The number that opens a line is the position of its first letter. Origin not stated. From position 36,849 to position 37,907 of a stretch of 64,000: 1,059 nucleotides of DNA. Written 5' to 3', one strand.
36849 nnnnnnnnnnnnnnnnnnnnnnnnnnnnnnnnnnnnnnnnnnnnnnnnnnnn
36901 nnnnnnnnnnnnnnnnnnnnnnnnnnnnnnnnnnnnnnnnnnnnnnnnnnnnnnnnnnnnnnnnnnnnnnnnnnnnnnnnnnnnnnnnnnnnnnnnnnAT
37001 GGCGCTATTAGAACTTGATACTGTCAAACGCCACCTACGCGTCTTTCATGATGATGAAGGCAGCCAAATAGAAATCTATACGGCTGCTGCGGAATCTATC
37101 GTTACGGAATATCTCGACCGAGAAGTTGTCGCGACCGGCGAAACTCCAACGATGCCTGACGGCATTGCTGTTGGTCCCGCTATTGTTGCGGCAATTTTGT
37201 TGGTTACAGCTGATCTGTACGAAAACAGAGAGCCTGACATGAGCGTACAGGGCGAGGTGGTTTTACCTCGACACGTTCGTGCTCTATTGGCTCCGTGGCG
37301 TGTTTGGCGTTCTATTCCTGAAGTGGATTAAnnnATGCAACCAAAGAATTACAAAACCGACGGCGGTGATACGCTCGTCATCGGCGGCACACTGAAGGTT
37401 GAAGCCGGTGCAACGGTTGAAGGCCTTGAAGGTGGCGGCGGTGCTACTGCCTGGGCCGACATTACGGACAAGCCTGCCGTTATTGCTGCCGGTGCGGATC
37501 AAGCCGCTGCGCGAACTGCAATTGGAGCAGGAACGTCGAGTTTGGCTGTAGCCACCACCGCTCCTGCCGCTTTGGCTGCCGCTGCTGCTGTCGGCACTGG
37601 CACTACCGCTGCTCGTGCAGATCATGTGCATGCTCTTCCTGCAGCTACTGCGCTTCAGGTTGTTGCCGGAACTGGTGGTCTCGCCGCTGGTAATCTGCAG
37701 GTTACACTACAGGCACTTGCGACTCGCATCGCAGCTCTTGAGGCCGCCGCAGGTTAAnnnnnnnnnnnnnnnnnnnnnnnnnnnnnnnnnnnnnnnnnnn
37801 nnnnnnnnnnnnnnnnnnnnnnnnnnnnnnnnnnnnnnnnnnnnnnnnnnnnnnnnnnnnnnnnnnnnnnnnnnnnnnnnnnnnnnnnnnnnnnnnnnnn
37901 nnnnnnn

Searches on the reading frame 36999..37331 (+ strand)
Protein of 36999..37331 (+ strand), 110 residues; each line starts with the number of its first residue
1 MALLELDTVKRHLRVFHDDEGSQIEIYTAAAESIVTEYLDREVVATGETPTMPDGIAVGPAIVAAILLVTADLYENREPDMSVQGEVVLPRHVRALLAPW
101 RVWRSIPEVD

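Call 4: search_protein_families(library=pfam, proteins=[window:36999-37331:+], max_evalue=0.01)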
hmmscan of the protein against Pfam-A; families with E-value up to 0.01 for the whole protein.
window:36999-37331:+ (110 aa): 1 family
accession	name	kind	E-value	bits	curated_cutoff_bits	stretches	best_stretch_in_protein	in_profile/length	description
PF05135.19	Phage_connect_1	-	1e-10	42.3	21.2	1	5-101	3-101/101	Phage gp6-like head-tail connector protein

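Call 21: search_protein_families(library=phrogs, proteins=[window:36999-37331:+], max_evalue=0.01)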
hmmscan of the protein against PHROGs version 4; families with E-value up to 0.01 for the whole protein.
window:36999-37331:+ (110 aa): 2 families
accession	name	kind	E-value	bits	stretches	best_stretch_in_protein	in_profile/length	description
phrog_40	-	connector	1.7e-23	84.1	1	1-103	39-133/201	head-tail adaptor Ad1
phrog_442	-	connector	9e-11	42.6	2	58-104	207-264/270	head-tail adaptor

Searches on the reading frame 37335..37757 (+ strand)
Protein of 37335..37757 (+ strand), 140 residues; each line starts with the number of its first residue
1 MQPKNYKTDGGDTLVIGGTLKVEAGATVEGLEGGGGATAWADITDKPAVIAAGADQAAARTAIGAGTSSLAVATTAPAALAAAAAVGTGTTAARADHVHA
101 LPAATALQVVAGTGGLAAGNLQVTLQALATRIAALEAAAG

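Call 4: search_protein_families(library=pfam, proteins=[window:37335-37757:+], max_evalue=0.01)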
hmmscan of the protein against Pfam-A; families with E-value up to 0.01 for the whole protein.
window:37335-37757:+ (140 aa): 0 families

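Call 20: search_protein_families(library=ncbifam, proteins=[window:37335-37757:+], max_evalue=0.01)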
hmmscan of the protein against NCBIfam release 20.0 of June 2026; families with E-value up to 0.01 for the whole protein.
window:37335-37757:+ (140 aa): 0 families

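Call 21: search_protein_families(library=phrogs, proteins=[window:37335-37757:+], max_evalue=0.01)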
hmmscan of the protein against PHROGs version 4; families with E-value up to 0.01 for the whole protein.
window:37335-37757:+ (140 aa): 2 families
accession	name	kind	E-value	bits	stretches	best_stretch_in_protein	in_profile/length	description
phrog_1954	-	head and packaging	2.2e-14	55.1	1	27-139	82-195/199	virion structural protein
phrog_21017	-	unknown function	0.0024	19.1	1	18-101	36-128/143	-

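Call 41: find_encoding_contigs(protein=window:37335-37757:+, flank=3000, max_places=8)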
Protein window:37335-37757:+ (140 aa): 3 contigs read that carry it; 2 places shown.
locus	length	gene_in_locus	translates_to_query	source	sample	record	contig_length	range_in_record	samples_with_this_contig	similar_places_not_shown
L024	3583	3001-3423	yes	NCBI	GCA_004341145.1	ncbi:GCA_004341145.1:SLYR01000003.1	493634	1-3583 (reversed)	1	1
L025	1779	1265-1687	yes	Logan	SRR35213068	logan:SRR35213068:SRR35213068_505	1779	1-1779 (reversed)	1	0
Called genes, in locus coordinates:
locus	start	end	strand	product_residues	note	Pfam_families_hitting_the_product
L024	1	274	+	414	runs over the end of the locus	PF04860:Phage_portal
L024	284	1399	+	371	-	PF25145:NfeD1b_N, PF01343:Peptidase_S49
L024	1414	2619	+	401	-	PF05065:Phage_capsid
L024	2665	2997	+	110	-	PF05135:Phage_connect_1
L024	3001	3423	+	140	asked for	-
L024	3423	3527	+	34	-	-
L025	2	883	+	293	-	?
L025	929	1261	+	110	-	PF05135:Phage_connect_1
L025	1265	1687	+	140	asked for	-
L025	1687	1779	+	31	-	?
